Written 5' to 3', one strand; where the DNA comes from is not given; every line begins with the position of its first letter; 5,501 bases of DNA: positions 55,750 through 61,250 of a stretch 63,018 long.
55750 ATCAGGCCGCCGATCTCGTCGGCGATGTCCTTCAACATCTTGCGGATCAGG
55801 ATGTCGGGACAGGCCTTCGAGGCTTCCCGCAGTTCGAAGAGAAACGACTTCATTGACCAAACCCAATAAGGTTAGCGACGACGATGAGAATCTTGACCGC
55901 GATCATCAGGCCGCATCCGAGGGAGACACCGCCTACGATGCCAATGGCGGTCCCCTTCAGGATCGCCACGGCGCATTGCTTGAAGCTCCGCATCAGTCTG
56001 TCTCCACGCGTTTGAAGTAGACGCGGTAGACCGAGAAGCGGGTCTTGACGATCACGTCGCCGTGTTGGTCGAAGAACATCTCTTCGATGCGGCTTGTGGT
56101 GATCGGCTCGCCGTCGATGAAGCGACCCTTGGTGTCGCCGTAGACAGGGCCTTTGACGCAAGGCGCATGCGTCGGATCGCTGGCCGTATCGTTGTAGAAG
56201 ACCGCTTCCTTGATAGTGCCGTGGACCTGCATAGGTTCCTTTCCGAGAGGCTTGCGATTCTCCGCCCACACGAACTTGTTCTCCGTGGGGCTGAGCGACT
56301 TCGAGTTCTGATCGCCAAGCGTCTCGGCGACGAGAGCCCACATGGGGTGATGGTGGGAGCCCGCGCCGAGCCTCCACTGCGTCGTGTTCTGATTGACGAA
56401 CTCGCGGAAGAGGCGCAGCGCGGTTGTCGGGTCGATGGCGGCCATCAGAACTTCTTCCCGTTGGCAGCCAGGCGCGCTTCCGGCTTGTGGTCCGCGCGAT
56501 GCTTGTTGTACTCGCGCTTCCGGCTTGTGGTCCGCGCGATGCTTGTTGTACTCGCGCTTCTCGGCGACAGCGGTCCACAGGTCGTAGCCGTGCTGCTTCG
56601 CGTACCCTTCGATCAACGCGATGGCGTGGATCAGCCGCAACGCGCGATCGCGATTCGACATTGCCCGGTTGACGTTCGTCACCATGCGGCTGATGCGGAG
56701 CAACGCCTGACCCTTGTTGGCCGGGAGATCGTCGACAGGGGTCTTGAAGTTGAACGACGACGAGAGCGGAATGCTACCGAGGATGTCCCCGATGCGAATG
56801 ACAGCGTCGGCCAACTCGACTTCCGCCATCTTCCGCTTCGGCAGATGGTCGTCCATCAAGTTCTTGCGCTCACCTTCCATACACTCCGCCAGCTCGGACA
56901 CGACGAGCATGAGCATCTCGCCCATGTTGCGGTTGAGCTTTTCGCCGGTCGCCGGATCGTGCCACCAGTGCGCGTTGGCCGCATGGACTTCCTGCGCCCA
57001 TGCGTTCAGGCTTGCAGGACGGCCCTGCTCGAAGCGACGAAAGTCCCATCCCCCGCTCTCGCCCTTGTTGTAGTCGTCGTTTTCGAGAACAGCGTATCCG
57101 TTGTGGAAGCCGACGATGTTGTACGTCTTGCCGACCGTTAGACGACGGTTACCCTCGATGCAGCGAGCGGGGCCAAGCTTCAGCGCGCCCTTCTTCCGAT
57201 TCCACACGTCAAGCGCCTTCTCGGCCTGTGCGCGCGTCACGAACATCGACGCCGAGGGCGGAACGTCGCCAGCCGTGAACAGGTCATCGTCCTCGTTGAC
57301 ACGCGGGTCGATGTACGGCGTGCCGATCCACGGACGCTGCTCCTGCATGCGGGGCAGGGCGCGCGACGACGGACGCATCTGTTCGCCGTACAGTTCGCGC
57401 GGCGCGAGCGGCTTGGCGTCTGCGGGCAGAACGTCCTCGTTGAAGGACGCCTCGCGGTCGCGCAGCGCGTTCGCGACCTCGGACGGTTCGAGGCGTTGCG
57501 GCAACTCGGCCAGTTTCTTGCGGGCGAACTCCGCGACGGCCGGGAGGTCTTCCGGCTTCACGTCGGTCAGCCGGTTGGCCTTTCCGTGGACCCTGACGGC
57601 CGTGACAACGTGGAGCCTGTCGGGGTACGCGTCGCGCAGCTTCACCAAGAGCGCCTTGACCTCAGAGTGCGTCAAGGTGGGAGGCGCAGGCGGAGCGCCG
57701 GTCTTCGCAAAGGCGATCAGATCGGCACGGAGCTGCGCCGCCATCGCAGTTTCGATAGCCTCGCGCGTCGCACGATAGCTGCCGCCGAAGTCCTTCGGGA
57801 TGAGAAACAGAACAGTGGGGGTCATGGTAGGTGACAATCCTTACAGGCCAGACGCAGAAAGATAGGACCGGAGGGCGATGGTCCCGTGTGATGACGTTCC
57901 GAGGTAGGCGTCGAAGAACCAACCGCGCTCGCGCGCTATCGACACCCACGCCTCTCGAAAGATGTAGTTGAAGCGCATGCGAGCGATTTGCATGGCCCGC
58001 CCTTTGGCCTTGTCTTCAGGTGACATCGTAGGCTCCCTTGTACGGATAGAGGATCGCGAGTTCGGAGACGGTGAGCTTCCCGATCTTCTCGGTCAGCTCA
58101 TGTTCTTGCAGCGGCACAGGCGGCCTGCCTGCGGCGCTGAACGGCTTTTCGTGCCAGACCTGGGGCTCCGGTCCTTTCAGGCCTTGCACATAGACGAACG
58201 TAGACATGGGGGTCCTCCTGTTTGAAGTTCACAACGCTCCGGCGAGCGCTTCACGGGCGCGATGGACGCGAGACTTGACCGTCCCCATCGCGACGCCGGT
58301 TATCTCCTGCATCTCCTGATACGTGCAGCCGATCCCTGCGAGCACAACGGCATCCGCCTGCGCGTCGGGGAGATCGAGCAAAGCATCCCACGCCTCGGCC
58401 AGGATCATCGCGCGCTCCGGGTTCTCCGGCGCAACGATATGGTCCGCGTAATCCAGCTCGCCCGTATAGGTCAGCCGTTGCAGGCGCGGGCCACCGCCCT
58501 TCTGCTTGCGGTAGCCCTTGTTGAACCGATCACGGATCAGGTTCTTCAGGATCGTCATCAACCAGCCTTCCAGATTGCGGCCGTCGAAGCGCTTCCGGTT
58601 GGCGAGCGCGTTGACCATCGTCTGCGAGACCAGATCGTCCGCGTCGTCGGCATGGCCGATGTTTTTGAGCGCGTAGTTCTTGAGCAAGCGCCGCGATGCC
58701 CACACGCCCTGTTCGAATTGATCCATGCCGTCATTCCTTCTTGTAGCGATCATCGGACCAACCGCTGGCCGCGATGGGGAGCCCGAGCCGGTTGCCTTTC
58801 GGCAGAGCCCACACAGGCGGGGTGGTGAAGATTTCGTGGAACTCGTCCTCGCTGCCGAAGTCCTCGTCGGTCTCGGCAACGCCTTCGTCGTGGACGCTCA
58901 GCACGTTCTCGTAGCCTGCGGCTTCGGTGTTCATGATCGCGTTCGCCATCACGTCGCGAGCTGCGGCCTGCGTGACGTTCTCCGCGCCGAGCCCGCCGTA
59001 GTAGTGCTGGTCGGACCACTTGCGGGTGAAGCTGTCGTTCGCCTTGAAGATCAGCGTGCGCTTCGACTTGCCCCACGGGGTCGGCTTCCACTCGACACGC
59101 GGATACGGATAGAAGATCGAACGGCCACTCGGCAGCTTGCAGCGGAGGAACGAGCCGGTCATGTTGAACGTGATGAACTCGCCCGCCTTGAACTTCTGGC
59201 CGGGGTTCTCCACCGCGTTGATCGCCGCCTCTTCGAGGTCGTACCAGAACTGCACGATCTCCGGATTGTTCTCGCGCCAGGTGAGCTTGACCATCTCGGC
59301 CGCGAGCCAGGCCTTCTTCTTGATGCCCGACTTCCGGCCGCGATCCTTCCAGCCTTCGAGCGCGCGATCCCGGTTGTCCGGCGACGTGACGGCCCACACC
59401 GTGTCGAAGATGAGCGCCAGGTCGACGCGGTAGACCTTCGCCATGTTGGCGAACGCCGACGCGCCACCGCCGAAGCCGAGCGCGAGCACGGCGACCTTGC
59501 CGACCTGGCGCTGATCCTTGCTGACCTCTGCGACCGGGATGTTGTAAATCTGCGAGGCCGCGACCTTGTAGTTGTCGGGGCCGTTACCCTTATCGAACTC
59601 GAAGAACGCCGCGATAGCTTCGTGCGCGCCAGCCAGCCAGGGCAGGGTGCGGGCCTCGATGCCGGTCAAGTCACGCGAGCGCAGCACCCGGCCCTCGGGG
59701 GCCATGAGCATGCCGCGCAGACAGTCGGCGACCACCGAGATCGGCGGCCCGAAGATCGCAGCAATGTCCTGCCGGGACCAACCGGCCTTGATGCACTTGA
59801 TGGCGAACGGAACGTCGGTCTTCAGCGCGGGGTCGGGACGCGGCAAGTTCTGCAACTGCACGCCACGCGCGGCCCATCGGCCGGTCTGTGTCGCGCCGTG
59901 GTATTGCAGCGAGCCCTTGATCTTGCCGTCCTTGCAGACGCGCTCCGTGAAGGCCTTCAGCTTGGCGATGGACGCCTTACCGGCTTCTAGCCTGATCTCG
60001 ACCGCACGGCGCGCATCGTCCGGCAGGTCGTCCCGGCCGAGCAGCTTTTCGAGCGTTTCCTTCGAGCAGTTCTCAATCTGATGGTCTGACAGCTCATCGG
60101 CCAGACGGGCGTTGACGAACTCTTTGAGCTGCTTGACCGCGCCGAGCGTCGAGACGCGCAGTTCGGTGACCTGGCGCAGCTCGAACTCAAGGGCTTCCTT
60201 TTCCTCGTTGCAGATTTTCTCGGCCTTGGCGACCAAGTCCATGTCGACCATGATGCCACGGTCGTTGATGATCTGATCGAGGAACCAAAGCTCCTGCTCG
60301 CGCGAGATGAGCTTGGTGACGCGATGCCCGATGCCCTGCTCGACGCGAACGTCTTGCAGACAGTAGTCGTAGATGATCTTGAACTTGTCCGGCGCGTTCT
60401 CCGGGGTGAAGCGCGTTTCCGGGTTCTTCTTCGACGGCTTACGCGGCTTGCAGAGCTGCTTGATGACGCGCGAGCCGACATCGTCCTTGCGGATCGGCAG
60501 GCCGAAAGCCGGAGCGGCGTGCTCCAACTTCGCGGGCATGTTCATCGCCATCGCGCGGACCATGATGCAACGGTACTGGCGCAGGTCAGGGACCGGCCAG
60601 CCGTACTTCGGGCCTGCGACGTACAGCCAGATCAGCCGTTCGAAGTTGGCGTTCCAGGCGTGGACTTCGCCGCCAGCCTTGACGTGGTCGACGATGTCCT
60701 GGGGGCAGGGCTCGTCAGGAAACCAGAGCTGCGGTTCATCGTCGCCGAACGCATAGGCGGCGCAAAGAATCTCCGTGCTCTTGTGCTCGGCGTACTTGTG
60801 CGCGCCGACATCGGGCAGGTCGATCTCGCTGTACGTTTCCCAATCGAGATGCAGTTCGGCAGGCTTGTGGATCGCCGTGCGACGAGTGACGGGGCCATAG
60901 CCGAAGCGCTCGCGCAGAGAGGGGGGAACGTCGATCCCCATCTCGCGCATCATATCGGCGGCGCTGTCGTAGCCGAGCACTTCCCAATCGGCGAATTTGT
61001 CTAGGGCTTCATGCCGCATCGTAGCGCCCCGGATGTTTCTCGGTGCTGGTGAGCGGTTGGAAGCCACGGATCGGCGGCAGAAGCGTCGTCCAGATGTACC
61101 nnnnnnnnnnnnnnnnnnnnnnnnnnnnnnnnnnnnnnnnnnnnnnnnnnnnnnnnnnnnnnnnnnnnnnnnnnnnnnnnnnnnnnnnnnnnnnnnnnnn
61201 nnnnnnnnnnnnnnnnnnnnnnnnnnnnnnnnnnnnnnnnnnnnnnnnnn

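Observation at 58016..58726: Phage-encoded ECF-type sigma factor followed by two small ORFs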

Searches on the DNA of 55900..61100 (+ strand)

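Call 5: search_dna_similar(query=window:55900-61100:+, collection=phages, mode=distant, max_rows=25)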
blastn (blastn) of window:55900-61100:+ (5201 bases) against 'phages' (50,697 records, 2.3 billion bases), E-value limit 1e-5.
Records with a match: 157; places in all: 157; records where one place covers at least 80% of the query: 0.
Best place of each record, by identity: 90-95% 2; 80-90% 1; 60-80% 154.
By first word of the organism name: Pseudomonas 127; Burkholderia 10; Xanthomonas 5; Proteus 4; Ralstonia 3; Stenotrophomonas 3; Rhodobacter 1; Serratia 1; Salmonella 1; Caulobacter 1; and 1 more.
By host as written in the record: Pseudomonas aeruginosa 53; Pseudomonas aeruginosa PAO1 25; Pseudomonas aeruginosa PAK 10; - 7; Burkholderia cepacia 2; Stenotrophomonas maltophilia SM102 2; Xanthomonas oryzae 2; Burkholderia cenocepacia C6433 2; and 38 more.
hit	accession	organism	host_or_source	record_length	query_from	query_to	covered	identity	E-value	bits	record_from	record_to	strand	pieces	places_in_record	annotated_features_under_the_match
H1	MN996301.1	Ralstonia phage RpY1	Ralstonia solanacearum SL341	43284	3526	4955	5%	72.2%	6e-12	147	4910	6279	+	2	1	putative DNA polymerase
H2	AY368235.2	Burkholderia phage Bcep43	-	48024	3515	3773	5%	67.3%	2e-11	80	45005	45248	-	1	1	Bcep43-61: gp61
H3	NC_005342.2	Burkholderia phage Bcep43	Burkholderia cepacia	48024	3515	3773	5%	67.3%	2e-11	80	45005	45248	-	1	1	Bcep43-61: DNA polymerase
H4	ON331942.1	Stenotrophomonas phage vB_Sm_QDWS359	Stenotrophomonas maltophilia SM102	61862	3037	3252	4%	67.3%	5e-7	65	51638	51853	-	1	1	DNA polymerase I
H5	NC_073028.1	Stenotrophomonas phage vB_Sm_QDWS359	Stenotrophomonas maltophilia SM102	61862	3037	3252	4%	67.3%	5e-7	65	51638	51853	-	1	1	DNA polymerase I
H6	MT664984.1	Xanthomonas phage Xp12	Xanthomonas oryzae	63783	3037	3251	4%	67.1%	6e-6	61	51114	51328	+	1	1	DNA polymerase I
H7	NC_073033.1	Xanthomonas phage Xp12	Xanthomonas oryzae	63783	3037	3251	4%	67.1%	6e-6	61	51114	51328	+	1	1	DNA polymerase I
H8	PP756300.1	Xanthomonas phage vB_XeuM-YB23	Xanthomonas euvesicatoria KACC 18468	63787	3037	3251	4%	67.1%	6e-6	61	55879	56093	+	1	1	hypothetical protein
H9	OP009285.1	Rhodobacter phage RcRudolph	Rhodobacter capsulatus YW1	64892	2940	3122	4%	67.7%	6e-6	62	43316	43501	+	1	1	DNA polymerase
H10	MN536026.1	Pseudomonas phage vB_Pae-SS2019XI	Pseudomonas aeruginosa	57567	891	1068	3%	68.5%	1e-7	67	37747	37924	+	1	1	nucleoside triphosphate pyrophosphohydrolase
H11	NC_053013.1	Pseudomonas phage vB_Pae-SS2019XI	Pseudomonas aeruginosa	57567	891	1068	3%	68.5%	1e-7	67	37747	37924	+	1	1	pyrophosphatase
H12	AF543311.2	Burkholderia phage Bcep781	-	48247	3515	3671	3%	72.2%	6e-12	81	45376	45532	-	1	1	Bcep781-62: gp62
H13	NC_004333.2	Burkholderia phage Bcep781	Burkholderia cepacia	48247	3515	3671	3%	72.2%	6e-12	81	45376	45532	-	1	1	Bcep781-62: DNA polymerase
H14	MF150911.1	Ralstonia phage DU_RP_II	Ralstonia solanacearum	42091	4804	4955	3%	69.7%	5e-7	65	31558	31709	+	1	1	putative DNA polymerase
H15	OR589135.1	Pseudomonas phage UF_RH7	Pseudomonas aeruginosa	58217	892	1032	3%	73.2%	2e-11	79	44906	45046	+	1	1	hypothetical protein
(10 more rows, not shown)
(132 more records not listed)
